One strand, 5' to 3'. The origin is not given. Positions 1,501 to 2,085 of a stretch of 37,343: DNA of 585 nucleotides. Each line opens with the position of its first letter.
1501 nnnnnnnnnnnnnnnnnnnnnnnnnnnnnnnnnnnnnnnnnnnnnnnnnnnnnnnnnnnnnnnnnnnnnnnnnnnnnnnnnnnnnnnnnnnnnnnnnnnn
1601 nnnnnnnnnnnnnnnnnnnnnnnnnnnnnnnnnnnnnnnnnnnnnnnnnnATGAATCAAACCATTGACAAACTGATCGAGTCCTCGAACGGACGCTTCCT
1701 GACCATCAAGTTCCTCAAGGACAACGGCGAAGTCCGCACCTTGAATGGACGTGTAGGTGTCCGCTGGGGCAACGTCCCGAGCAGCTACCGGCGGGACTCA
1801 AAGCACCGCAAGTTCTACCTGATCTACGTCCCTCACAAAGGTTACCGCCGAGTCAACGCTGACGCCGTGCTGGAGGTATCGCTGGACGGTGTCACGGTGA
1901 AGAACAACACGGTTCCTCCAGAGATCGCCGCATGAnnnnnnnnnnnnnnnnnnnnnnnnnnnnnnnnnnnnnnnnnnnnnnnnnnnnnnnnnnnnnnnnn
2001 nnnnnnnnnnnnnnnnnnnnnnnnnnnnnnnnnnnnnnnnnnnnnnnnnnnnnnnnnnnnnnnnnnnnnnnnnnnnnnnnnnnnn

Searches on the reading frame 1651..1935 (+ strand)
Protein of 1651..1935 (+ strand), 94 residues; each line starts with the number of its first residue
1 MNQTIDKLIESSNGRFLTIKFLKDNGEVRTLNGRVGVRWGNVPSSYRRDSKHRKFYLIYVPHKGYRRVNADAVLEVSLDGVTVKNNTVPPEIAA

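Call 15: search_protein_families(library=phrogs, proteins=[window:1651-1935:+], max_evalue=0.001)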
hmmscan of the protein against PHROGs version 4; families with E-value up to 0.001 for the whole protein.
window:1651-1935:+ (94 aa): 1 family
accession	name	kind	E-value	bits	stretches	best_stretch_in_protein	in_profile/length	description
phrog_2267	-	unknown function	2.6e-08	34.9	1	3-84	14-102/112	-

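Call 76: search_protein_families(library=pfam, proteins=[window:1651-1935:+], max_evalue=0.01)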
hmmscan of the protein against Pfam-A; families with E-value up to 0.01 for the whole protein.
window:1651-1935:+ (94 aa): 0 families
